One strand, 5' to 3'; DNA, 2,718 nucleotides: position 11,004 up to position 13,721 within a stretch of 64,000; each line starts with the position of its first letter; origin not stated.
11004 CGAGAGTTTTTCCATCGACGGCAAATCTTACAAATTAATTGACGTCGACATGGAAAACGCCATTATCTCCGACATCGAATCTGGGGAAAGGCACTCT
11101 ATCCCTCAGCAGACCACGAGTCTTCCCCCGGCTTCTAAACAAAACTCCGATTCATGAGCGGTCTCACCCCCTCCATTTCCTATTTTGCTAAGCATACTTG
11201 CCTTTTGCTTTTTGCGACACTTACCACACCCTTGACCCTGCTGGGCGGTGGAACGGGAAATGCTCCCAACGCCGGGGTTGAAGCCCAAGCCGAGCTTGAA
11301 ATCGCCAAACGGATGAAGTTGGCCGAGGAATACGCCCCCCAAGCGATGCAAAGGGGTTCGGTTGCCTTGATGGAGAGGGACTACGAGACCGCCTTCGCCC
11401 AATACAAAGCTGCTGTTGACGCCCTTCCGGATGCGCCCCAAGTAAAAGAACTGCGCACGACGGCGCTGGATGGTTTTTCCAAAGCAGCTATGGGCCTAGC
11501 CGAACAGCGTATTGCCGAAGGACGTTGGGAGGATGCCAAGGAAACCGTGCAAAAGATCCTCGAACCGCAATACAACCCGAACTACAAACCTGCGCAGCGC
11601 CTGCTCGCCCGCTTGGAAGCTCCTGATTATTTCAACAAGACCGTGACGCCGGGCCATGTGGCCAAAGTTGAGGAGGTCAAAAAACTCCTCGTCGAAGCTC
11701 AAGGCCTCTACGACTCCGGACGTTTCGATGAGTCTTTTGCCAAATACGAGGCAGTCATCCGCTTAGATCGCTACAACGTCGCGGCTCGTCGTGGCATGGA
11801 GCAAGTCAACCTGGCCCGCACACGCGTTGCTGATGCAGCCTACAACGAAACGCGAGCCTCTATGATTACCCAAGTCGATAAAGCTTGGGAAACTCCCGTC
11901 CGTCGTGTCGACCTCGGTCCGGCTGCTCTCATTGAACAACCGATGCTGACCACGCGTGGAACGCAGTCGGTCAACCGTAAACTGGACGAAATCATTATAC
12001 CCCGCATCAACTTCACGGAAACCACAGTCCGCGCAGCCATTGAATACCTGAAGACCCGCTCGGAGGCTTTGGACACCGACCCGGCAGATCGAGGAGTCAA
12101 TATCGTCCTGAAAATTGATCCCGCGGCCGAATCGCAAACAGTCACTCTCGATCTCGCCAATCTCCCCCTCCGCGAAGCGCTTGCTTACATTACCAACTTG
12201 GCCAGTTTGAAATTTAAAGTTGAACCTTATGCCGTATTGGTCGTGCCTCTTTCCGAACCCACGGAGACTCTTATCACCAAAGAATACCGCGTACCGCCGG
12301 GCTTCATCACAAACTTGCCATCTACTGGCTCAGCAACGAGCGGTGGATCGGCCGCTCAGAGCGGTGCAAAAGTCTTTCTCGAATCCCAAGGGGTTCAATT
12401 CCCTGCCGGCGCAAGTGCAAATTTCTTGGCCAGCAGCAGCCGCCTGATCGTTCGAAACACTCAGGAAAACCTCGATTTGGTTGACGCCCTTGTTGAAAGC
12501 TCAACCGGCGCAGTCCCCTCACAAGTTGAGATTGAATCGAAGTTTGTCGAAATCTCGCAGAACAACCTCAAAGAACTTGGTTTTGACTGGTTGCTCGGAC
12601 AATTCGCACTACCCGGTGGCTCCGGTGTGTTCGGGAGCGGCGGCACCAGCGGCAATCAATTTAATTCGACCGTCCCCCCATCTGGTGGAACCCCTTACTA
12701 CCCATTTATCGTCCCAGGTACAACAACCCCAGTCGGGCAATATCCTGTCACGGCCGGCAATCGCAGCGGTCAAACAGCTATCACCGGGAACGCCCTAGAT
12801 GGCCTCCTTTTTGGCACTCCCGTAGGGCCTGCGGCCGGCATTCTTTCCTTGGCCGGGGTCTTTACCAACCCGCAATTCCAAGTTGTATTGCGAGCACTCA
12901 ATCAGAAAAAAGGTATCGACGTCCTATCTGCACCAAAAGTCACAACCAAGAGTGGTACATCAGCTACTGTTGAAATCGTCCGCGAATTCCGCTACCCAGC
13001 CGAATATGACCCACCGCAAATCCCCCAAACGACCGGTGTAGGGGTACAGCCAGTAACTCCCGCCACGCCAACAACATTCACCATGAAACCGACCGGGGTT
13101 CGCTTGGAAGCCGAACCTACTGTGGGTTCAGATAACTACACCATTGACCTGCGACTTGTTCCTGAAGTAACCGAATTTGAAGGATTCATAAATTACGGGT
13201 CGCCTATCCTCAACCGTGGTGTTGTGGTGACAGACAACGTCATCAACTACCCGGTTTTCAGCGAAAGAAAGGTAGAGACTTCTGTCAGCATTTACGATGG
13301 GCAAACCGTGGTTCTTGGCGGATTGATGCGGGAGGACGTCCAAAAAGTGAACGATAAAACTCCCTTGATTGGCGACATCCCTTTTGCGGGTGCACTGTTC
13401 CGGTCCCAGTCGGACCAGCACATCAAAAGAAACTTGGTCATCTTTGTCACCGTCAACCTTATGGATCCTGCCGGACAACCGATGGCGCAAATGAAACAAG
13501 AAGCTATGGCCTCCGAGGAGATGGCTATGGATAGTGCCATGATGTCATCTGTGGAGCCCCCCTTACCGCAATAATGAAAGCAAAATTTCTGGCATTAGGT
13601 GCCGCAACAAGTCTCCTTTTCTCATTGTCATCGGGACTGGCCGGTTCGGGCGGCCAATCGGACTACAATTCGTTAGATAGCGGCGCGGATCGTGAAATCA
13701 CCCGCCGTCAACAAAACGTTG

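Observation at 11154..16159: Tandem, translationally coupled secretin paralogs, both with TPR-like N-terminal regions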

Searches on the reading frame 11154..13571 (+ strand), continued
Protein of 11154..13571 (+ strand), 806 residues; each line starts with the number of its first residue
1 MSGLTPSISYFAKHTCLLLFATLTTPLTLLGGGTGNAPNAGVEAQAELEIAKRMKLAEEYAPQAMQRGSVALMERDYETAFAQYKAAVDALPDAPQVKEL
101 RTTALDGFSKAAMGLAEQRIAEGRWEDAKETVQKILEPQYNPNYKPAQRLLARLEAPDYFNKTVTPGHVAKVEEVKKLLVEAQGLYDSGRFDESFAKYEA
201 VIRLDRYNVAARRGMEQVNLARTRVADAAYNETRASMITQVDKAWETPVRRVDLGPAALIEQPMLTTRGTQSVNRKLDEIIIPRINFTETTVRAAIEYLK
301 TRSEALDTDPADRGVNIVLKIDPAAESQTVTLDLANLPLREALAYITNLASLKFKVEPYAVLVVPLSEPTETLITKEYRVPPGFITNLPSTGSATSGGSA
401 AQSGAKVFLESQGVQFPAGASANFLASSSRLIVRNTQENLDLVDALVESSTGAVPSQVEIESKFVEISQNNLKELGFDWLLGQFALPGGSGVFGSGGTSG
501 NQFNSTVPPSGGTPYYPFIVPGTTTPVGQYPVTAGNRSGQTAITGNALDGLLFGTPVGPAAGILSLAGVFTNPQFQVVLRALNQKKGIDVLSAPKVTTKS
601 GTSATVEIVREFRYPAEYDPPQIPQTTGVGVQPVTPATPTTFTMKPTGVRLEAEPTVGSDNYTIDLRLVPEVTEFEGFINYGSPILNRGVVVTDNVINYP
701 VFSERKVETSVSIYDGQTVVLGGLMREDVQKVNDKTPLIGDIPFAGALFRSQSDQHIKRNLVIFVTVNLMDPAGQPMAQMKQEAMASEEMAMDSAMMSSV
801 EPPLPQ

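Call 24: search_protein_representatives(protein=window:11154-13571:+)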
Query: 806 residues. Proteins with E-value up to 0.001 (for the whole library): 30353; up to 1e-10: 7054; up to 1e-30: 1484. The best 150 are listed.
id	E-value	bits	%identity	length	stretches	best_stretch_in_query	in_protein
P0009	0.0e+00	1412.6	82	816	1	27-805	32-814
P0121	3.3e-266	901.7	60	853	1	35-783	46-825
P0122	8.0e-219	745.0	53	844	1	18-806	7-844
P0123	4.0e-217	739.4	56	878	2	22-687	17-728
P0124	9.8e-214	728.2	54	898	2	329-805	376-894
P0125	1.5e-202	691.2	52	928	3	402-790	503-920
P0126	5.3e-202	689.4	54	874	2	324-788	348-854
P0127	4.2e-196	669.9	53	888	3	400-789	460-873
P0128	1.8e-190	651.3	48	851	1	11-785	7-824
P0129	2.7e-188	644.1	49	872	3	389-784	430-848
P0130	4.6e-182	623.5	47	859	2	26-634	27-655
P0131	1.6e-177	608.5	52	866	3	328-686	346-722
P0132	6.4e-173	593.3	53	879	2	324-777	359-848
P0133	1.4e-168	578.9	45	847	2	23-629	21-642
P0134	1.3e-167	575.7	45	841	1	42-780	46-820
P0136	9.8e-162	556.3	42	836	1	62-779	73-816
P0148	4.4e-152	524.4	41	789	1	55-775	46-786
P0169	4.8e-146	504.4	42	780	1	55-777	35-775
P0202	3.4e-126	438.8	37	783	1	43-778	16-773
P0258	2.2e-109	383.2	34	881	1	39-777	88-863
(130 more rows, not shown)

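Call 39: predict_structure(alignment_id=A1)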
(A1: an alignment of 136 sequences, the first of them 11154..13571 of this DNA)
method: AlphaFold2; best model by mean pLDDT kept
length: 806 residues; sequences in the alignment: 136
mean_pLDDT: 86.4   pTM: 0.51
mean pLDDT of the five models: 86.4, 85.8, 85.8, 85.2, 84.5
residues with pLDDT >= 90: 545; 70-90: 145; 50-70: 52; < 50: 64
segments of 3 or more residues with pLDDT < 50: 1-14, 24-41, 250-265, 398-401
pLDDT, mean of each block of 10 residues (from residue 1): 42 50 43 38 75 91 97 97 97 93 97 97 96 97 97 95 93 97 98 98 97 97 90 87 70 39 52 93 96 96 95 93 90 96 95 91 84 86 73 50 79 92 90 92 90 86 95 96 90 90 69 89 92 92 78 75 95 95 94 96 96 96 83 91 96 96 95 93 92 93 94 96 87 96 96 95 96 87 69 50 53
secondary structure, 60 per line:
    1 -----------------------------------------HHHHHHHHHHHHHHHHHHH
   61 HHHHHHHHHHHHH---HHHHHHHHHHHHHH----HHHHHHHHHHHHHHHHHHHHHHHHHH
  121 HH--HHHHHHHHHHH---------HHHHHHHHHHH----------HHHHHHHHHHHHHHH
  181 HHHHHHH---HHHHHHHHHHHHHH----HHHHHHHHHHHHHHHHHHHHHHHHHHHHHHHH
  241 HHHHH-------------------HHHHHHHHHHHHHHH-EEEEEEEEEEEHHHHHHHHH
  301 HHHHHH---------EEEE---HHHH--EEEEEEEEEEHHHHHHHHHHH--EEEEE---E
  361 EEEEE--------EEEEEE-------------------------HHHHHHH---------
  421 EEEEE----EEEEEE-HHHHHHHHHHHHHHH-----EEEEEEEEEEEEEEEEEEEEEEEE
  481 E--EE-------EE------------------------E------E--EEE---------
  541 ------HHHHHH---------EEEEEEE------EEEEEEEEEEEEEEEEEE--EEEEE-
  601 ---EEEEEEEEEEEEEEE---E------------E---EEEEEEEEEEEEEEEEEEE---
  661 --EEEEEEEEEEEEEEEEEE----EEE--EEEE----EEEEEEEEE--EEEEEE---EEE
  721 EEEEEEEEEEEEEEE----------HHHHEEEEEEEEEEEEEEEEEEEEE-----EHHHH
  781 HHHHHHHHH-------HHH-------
elements in order (helices of 4 or more, strands of 3 or more residues): H42-73 H77-90 H95-122 H125-135 H145-155 H166-187 H191-204 H209-245 H265-279 E281-291 H292-306 E316-319 H323-326 E329-338 H339-349 E352-356 E360-365 E374-379 H405-411 E421-425 E430-435 H437-451 E457-481 E529-531 H547-552 E562-568 E575-592 E595-599 E604-618 E639-657 E663-680 E685-687 E690-693 E698-706 E709-714 E718-735 H746-749 E750-770 H777-789

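Call 43: fold_search(model_id=the predicted structure, library=pdb)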
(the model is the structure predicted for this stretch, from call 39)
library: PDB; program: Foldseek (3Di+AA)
matches with E <= 10: 995; with E <= 0.001: 41
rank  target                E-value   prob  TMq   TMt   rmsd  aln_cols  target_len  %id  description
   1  6w6m_A                9.7e-21  1.00  0.27  0.47  18.3       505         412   19  Single particle cryoEM structure of V. cholerae Type IV competence pilus secretin PilQ (released 2020-10-14)
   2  5zdh_A                5.5e-20  1.00  0.26  0.38  22.4       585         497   20  CryoEM structure of ETEC Pilotin-Secretin AspS-GspD complex (released 2018-04-18)
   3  5wq7_A                1.5e-18  1.00  0.26  0.40  23.6       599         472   16  CryoEM structure of type II secretion system secretin GspD in E.coli K12 (released 2016-12-28)
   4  5wq8_A                2.4e-18  1.00  0.25  0.37  21.4       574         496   16  CryoEM structure of type II secretion system secretin GspD in Vibrio cholerae (released 2016-12-28)
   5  9u5s_A                2.5e-18  1.00  0.26  0.39  12.5       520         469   15  The structure of the BfpBG complex in the T4bP system (released 2025-11-05)
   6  6i1y_A                3.2e-18  1.00  0.25  0.37  17.4       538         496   15  Vibrio vulnificus EpsD (released 2019-04-10)
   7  5wln_A                3.4e-18  1.00  0.26  0.47  15.7       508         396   18  Cryo-EM structure of the T2SS secretin XcpQ from Pseudomonas aeruginosa (released 2017-10-25)
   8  6hcg_A                3.6e-18  1.00  0.26  0.33  21.0       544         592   18  Klebsiella pneumoniae type II secretion system outer membrane complex. PulD, PulS and PulC HR domain. (released 2019-11-27)
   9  9k8v_A                3.8e-18  1.00  0.24  0.46  13.5       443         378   17  Cryo-EM structure of the Type II secretion system protein from Vibrio cholerae (released 2025-10-29)
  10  6i1x_A                5.1e-18  1.00  0.25  0.38  18.5       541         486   17  Aeromonas hydrophila ExeD (released 2019-04-10)
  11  5tcr_A                6.2e-18  1.00  0.21  0.33  24.9       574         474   13  Atomic model of the Salmonella SPI-1 type III secretion injectisome basal body proteins InvG, PrgH, and PrgK (released 2016-12-21)
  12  5wq9_A                6.5e-18  1.00  0.24  0.37  22.0       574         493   16  CryoEM structure of type II secretion system secretin GspD G453A mutant in Vibrio cholerae (released 2016-12-28)
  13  5w68_A                1.0e-17  1.00  0.25  0.49  14.7       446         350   21  Type II secretin from Enteropathogenic Escherichia coli - GspD (released 2017-11-15)
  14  6q14_A                1.1e-17  1.00  0.21  0.32  23.3       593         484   13  Structure of the Salmonella SPI-1 injectisome NC-base (released 2019-10-23)
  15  6q14_B                3.2e-17  1.00  0.21  0.32  23.2       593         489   13  Structure of the Salmonella SPI-1 injectisome NC-base (released 2019-10-23)
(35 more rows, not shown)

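Call 50: find_encoding_contigs(protein=P0148, flank=8000, max_places=3)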
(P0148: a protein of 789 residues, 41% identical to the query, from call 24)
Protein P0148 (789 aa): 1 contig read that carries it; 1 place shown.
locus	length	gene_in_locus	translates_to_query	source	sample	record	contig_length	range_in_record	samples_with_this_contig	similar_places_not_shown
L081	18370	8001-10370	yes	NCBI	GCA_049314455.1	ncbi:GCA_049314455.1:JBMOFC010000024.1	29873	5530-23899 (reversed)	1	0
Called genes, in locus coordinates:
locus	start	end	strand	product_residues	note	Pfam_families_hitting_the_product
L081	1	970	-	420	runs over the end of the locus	PF00211:Guanylate_cyc (weak)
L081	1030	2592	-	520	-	-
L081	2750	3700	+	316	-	PF01370:Epimerase, PF01073:3Beta_HSD, PF07993:NAD_binding_4 (faint), PF16363:GDP_Man_Dehyd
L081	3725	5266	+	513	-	-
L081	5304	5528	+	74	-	-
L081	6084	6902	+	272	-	PF28028:Amuc_1100 (weak)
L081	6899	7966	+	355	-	-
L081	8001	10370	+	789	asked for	PF07719:TPR_2 (faint), PF00263:Secretin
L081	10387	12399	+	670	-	PF00263:Secretin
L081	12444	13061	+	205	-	PF01121:CoaE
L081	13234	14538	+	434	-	PF07497:Rho_RNA_bind (weak), PF00006:ATP-synt_ab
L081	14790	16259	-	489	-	-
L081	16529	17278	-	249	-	PF01746:tRNA_m1G_MT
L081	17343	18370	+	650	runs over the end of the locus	PF00912:Transgly, PF00905:Transpeptidase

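Call 52: find_encoding_contigs(protein=P0169, flank=8000, max_places=2)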
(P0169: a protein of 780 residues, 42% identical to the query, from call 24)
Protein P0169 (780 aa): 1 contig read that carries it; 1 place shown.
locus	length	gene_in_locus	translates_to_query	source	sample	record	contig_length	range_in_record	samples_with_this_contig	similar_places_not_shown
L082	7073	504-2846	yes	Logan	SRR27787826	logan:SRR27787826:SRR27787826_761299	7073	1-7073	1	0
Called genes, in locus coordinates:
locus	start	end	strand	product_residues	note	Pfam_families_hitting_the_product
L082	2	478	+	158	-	?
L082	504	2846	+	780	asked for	PF00263:Secretin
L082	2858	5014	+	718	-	PF00263:Secretin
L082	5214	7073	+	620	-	?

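Call 53: find_encoding_contigs(protein=P0136, flank=7000, max_places=2)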
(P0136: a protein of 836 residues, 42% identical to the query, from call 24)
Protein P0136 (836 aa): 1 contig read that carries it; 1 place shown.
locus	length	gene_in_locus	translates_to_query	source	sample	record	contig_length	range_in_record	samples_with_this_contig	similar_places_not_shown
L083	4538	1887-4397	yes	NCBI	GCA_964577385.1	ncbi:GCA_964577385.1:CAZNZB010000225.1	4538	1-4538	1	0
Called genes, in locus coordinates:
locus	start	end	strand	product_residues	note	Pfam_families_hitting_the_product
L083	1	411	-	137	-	?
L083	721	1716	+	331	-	PF21168:FkbO_Hyg5-like_N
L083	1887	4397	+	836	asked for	PF00263:Secretin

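Call 54: find_encoding_contigs(protein=P0202, flank=7000, max_places=2)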
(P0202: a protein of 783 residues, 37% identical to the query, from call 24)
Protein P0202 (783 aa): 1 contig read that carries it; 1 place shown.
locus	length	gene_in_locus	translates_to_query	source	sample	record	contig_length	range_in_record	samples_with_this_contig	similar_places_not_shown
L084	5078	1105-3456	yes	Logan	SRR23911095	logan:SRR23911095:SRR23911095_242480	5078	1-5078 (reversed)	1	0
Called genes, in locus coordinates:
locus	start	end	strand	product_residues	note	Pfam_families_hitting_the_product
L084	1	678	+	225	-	?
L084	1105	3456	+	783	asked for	PF13414:TPR_11 (faint), PF13428:TPR_14 (faint), PF14853:Fis1_TPR_C (faint), PF00263:Secretin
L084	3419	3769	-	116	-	-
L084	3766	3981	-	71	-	-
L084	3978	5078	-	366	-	?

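Call 55: find_encoding_contigs(protein=P0258, flank=7000, max_places=2)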
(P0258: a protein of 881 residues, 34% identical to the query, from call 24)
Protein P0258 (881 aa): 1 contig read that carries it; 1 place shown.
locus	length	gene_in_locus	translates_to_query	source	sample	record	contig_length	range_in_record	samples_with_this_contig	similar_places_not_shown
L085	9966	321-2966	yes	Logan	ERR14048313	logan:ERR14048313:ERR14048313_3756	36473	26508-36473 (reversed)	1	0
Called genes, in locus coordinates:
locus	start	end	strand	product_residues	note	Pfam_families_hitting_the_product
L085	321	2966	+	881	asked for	PF00515:TPR_1 (faint), PF07719:TPR_2 (faint), PF13432:TPR_16 (faint), PF13414:TPR_11 (faint), PF14853:Fis1_TPR_C (faint), PF13428:TPR_14 (weak), PF00263:Secretin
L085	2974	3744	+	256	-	PF04028:DUF374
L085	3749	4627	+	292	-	PF00763:THF_DHG_CYH, PF02882:THF_DHG_CYH_C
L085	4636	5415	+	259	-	PF00215:OMPdecase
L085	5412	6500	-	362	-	PF00501:AMP-binding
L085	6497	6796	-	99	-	PF20614:Mycovirus_RNAse (weak)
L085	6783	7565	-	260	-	-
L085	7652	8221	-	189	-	PF00329:Complex1_30kDa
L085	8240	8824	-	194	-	PF01058:Oxidored_q6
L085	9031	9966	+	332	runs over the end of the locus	PF13483:Lactamase_B_3, PF12706:Lactamase_B_2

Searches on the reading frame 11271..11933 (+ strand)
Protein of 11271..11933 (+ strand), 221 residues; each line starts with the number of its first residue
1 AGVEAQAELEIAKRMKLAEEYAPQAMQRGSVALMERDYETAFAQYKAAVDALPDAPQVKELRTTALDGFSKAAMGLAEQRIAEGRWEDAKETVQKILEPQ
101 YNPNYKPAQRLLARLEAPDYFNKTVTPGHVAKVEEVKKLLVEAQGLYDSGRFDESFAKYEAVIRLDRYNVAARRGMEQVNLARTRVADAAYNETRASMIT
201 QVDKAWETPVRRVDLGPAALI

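Call 44: search_solved_structures(query=A2, max_evalue=1)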
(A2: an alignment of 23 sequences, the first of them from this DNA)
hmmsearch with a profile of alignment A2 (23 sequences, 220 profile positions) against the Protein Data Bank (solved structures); distinct sequences matched with E-value up to 1: 228 (the best 60 are shown).
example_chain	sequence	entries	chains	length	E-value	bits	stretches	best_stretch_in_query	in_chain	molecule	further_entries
9qhb_A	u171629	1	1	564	9.3e-33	117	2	141-175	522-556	Engineered tetratricopeptide repeat protein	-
8bu0_A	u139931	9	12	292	4.4e-21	78.8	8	19-53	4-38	Consensus tetratricopeptide repeat protein | Crystal structure of an 8-repeat consensus TPR superhelix with Zinc. | Monomer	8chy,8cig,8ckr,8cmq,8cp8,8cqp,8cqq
9qhc_A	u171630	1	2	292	1.5e-19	73.9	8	21-59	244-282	Engineered tetratricopeptide repeat protein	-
1na0_A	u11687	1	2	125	6.8e-13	52.1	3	141-181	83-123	designed protein CTPR3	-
7obi_A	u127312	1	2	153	2e-12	50.5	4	141-179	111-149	CTPR-rv4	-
8ump_A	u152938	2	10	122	2.9e-12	50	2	141-182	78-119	T33-ml35-redesigned-TPR-domain-fold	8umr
3kd7_A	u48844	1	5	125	6.9e-12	48.8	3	141-180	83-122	CTPR390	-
2fo7_A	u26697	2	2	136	1.5e-11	47.7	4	26-166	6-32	SYNTHETIC CONSENSUS TPR PROTEIN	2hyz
8ch0_A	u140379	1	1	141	1.6e-11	47.6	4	19-53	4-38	Consensus tetratricopeptide repeat protein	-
1w3b_A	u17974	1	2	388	2.5e-11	47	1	65-173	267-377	UDP-N-ACETYLGLUCOSAMINE--PEPTIDE N-ACETYLGLUCOSAMINYLTRANSFERASE 110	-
2y4t_A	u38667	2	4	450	2.5e-11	46.9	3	127-166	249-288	DNAJ HOMOLOG SUBFAMILY C MEMBER 3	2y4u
6eou_A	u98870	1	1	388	3.2e-11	46.6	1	65-172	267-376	UDP-N-acetylglucosamine--peptide N-acetylglucosaminyltransferase 110 kDa subunit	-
6v8e_A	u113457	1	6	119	4.4e-11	46.2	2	141-181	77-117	Designed protein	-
7yeh_B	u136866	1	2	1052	6.2e-11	45.7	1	65-196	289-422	UDP-N-acetylglucosamine--peptide N-acetylglucosaminyltransferase 110 kDa subunit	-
9hb4_G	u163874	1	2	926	6.5e-11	45.6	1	134-196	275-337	Sperm-associated antigen 1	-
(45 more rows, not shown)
